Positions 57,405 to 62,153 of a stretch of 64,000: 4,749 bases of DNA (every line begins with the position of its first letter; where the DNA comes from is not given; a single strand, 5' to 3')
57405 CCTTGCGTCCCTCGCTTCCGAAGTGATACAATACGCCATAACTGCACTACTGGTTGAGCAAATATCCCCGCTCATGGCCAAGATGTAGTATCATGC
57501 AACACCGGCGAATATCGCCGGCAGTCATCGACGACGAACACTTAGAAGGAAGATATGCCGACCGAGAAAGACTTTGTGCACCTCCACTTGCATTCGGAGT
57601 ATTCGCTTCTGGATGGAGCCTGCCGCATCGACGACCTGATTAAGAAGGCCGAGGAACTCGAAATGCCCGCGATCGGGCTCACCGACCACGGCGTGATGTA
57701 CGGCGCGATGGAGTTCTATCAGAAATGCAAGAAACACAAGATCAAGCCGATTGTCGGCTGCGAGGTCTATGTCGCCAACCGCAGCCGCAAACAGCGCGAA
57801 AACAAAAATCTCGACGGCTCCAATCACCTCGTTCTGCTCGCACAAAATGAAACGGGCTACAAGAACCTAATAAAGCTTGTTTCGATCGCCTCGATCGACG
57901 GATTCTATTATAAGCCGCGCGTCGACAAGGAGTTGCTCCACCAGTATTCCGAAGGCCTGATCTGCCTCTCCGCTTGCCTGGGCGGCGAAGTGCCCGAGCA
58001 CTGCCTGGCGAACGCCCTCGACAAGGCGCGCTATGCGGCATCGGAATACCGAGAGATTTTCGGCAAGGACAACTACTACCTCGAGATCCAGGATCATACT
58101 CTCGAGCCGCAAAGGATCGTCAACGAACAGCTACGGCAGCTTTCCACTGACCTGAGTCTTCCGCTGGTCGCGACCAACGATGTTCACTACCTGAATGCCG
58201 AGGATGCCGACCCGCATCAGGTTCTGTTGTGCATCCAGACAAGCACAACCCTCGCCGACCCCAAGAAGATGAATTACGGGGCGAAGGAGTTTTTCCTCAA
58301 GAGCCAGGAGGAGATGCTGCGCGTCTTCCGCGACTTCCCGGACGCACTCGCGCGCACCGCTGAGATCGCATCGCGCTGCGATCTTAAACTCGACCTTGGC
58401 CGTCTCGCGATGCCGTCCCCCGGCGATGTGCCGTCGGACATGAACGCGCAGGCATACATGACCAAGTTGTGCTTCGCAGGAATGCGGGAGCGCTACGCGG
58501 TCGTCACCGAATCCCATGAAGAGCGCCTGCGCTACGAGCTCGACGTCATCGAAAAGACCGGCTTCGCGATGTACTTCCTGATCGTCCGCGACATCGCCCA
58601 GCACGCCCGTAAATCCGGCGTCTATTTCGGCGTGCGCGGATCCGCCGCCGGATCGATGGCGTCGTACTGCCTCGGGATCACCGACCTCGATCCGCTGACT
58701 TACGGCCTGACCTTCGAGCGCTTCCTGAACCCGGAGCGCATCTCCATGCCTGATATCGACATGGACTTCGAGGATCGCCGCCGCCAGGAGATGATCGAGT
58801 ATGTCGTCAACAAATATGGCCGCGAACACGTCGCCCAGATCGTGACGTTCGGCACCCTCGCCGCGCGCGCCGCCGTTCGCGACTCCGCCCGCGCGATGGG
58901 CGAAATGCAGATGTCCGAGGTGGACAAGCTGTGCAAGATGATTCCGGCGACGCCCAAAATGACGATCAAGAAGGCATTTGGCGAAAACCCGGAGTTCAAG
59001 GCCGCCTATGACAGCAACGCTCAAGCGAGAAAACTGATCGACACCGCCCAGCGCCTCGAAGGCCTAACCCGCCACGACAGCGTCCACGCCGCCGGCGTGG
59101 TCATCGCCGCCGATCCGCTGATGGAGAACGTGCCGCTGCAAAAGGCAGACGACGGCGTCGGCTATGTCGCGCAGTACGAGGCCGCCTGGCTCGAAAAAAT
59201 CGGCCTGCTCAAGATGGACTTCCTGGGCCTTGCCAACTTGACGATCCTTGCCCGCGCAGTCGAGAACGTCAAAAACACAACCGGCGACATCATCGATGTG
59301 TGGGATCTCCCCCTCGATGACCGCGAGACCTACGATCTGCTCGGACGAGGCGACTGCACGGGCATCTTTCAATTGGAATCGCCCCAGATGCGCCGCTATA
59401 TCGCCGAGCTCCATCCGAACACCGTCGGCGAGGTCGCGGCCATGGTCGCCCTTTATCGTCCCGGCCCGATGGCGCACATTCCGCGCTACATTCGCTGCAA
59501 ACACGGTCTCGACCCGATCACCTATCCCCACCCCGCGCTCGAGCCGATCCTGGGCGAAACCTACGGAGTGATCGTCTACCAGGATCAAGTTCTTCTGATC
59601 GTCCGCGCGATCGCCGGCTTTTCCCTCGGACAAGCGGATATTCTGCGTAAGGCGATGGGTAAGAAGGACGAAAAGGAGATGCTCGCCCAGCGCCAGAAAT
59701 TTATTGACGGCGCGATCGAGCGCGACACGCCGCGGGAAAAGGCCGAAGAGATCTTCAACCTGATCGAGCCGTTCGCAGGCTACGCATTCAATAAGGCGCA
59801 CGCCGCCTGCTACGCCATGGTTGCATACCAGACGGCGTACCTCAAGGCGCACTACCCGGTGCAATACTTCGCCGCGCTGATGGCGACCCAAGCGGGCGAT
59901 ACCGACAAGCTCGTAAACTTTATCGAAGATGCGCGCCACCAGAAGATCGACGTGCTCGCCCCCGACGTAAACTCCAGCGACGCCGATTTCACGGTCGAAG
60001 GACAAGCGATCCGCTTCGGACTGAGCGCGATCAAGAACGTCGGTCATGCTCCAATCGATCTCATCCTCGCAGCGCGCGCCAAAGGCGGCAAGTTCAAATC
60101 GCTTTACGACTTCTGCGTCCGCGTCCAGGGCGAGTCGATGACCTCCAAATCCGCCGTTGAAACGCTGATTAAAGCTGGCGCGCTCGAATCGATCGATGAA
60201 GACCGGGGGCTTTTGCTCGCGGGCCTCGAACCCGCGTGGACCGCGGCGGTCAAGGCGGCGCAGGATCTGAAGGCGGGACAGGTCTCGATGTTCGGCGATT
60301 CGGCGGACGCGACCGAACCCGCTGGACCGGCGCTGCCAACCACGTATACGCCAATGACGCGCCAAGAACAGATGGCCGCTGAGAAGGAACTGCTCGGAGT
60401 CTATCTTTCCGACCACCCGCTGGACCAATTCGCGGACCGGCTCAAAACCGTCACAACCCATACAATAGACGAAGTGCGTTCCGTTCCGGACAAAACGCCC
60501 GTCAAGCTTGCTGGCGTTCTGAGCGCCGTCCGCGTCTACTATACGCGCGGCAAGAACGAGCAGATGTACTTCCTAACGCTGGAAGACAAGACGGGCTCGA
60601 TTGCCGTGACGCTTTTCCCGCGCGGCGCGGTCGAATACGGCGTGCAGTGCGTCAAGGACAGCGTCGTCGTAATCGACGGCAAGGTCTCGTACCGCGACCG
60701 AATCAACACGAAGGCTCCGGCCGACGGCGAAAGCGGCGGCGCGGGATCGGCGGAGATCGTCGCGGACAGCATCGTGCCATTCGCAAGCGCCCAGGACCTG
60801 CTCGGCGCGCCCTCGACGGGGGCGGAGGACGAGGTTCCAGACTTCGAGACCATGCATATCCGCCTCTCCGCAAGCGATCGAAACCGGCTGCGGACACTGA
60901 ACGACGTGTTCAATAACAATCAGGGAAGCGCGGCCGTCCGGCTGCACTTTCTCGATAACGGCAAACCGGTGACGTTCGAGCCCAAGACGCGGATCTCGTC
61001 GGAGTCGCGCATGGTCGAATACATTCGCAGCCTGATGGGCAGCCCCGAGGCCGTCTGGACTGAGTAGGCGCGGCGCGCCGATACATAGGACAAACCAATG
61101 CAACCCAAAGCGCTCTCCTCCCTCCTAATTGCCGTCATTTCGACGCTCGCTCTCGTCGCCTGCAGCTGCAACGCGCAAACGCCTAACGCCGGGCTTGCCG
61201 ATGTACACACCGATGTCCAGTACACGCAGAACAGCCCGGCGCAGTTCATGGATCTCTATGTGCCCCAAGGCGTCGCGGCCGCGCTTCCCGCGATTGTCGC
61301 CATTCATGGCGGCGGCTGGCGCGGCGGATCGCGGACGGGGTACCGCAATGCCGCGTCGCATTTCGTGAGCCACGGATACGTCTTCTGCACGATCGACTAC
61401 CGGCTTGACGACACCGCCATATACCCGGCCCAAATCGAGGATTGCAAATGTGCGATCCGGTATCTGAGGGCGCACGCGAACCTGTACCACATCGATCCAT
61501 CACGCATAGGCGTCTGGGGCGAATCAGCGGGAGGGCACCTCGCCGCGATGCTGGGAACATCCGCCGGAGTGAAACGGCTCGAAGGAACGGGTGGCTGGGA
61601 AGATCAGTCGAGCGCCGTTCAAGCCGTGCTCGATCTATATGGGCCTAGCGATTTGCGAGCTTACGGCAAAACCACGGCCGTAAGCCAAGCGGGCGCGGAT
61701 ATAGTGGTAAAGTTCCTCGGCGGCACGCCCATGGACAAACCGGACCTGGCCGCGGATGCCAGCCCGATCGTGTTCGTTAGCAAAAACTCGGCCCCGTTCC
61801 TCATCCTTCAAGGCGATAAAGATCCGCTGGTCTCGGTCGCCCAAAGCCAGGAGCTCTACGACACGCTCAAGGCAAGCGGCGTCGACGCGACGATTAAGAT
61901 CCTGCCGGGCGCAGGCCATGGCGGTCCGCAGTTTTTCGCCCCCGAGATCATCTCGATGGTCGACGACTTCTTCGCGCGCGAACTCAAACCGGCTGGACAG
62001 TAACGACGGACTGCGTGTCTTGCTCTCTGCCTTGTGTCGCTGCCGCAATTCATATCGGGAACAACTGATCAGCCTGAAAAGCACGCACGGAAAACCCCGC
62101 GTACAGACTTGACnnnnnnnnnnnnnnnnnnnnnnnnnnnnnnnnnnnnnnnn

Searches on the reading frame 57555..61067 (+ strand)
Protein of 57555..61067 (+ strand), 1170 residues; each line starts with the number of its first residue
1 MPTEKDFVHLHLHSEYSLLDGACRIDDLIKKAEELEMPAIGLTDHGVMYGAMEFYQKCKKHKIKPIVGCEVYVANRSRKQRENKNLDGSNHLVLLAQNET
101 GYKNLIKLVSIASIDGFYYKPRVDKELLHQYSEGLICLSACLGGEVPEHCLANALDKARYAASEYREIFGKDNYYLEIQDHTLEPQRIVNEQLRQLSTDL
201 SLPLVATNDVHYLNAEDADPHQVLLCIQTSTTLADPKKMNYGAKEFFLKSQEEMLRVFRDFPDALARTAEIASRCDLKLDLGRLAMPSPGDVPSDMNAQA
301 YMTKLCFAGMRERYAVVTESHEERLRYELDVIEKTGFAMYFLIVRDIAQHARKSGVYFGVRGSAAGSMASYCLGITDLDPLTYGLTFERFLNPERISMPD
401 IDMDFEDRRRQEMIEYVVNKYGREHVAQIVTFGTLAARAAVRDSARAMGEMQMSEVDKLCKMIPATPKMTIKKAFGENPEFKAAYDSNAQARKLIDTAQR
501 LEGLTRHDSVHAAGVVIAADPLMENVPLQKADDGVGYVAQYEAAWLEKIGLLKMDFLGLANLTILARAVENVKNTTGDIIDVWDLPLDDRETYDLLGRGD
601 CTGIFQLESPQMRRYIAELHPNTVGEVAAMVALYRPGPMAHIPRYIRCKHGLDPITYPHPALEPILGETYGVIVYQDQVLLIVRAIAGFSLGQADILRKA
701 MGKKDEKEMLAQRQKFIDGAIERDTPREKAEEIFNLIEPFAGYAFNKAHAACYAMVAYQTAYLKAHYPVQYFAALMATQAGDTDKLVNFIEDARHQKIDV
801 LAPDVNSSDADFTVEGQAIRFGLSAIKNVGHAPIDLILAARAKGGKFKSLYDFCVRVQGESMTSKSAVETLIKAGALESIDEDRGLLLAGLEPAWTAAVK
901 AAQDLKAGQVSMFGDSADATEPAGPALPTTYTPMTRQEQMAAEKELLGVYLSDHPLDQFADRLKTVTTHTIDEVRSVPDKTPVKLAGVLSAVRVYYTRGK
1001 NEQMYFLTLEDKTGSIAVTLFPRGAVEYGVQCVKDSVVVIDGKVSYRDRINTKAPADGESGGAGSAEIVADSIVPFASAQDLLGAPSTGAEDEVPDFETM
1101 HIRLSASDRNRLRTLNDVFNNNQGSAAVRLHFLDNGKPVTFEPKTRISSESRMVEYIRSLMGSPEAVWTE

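Call 52: search_protein_families(library=pfam, proteins=[window:57555-61067:+], max_evalue=0.001)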
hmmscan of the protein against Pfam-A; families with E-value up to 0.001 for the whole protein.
window:57555-61067:+ (1170 aa): 5 families
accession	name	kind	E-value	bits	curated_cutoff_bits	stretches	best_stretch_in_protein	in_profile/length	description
PF07733.18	DNA_pol3_alpha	-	2.5e-95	319.4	23.9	1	301-558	2-260/260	Bacterial DNA polymerase III alpha NTPase domain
PF02811.25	PHP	-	3.7e-64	216.4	26.4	1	9-181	1-164/164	PHP domain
PF17657.6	DNA_pol3_finger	-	5.8e-58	195.3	22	1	561-723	1-165/166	Bacterial DNA polymerase III alpha subunit finger domain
PF14579.12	HHH_6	-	1.4e-27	96.2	25.6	1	797-884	1-87/90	Helix-hairpin-helix motif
PF01336.31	tRNA_anti-codon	-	2.5e-08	34.2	27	1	983-1073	1-72/75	OB-fold nucleic acid binding domain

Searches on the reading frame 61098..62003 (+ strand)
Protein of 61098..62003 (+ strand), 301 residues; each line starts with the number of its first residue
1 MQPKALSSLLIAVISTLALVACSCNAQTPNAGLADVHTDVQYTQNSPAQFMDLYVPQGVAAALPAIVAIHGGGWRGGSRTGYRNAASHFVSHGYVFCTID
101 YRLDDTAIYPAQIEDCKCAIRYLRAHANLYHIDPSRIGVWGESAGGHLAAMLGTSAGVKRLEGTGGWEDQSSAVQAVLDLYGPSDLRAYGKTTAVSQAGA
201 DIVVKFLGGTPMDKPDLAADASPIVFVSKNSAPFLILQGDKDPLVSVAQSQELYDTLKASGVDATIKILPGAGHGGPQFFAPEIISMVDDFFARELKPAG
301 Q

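Call 52: search_protein_families(library=pfam, proteins=[window:61098-62003:+], max_evalue=0.001)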
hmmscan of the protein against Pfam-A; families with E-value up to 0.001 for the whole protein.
window:61098-62003:+ (301 aa): 8 families
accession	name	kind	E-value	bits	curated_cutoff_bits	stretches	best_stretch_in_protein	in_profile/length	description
PF20434.5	BD-FAE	-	1.4e-65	221.3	26.8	1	51-257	1-215/215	BD-FAE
PF07859.19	Abhydrolase_3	-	8.3e-24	85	25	1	66-275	1-207/210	alpha/beta hydrolase fold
PF00326.27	Peptidase_S9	-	1.4e-16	61.1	22.6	2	182-297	97-211/213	Prolyl oligopeptidase family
PF12146.15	Hydrolase_4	-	2.5e-09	37.2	27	1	229-274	189-232/239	Serine aminopeptidase, S33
PF01738.24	DLH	-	4.7e-08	33.3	21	1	200-275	121-187/217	Dienelactone hydrolase family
PF00135.34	COesterase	-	6.4e-08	32.4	27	1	51-159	88-207/515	Carboxylesterase family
PF08840.17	BAAT_C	-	0.00031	21.3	20.9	0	224-274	106-158/210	BAAT / Acyl-CoA thioester hydrolase C terminal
PF12697.13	Abhydrolase_6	-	0.00061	21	26.3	0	66-279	1-208/217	Alpha/beta hydrolase family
